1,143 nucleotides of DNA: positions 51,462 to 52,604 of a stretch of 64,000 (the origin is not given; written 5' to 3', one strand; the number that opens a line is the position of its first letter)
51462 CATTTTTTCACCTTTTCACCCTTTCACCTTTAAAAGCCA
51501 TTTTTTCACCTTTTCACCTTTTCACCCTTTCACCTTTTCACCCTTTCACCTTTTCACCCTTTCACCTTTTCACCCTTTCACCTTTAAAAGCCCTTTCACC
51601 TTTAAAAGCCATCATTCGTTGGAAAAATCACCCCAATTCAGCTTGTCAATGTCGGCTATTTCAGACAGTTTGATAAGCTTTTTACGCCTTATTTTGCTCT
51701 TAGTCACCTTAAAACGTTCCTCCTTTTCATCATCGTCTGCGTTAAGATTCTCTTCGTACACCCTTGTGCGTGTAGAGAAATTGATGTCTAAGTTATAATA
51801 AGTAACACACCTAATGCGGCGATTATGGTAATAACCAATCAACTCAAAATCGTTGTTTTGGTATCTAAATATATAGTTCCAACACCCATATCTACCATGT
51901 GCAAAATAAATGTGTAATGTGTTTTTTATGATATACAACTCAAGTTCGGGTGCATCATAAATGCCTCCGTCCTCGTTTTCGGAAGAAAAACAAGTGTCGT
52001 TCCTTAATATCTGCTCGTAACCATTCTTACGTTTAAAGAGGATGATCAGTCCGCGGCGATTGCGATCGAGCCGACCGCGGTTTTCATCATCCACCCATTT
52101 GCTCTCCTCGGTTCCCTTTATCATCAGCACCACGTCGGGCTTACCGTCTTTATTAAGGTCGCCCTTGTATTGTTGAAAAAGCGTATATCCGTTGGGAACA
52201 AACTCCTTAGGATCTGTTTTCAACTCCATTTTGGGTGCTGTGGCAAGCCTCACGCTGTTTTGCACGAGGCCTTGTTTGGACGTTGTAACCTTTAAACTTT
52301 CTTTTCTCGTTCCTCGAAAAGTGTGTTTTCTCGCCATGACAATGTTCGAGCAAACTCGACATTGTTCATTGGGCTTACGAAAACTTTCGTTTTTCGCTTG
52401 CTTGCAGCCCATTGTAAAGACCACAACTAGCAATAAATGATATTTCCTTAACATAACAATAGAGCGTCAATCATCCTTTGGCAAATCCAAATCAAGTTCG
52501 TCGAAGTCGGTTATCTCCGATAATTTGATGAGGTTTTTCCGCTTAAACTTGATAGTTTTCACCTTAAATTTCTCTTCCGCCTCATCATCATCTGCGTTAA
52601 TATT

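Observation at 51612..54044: Tandem triplet of paralogous lipoproteins of unknown function, boxed in by two repeat elements and showing signs of gene conversion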

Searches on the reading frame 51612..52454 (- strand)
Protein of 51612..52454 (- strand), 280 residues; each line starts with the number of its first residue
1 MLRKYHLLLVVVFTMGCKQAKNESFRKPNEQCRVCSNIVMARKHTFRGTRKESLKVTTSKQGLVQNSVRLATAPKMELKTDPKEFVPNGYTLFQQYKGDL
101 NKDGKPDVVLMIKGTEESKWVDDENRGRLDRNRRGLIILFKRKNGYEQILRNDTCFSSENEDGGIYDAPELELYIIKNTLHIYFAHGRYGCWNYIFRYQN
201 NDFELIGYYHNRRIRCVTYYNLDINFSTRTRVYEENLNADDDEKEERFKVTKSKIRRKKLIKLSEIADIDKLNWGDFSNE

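Call 3: search_protein_families(library=pfam, proteins=[window:51612-52454:-], max_evalue=1)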
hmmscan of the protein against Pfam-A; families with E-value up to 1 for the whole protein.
window:51612-52454:- (280 aa): 3 families
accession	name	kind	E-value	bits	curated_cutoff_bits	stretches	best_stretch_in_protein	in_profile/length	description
PF01839.29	FG-GAP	-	0.044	14.1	22.1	1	98-109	8-19/37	FG-GAP repeat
PF25336.1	C2_SYDE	-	0.087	13.4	27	1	5-68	61-114/120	C2 domain of synapse defective Rho GAP protein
PF13517.12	FG-GAP_3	-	0.094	13.8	26.9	1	98-109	49-60/61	FG-GAP-like repeat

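Call 4: search_protein_families(library=ncbifam, proteins=[window:51612-52454:-], max_evalue=1)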
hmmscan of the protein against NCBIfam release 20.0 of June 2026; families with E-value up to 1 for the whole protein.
window:51612-52454:- (280 aa): 0 families

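Call 80: search_protein_families(library=padloc, proteins=[window:51612-52454:-], max_evalue=0.1)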
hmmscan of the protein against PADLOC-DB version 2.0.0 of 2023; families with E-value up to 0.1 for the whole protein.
window:51612-52454:- (280 aa): 0 families
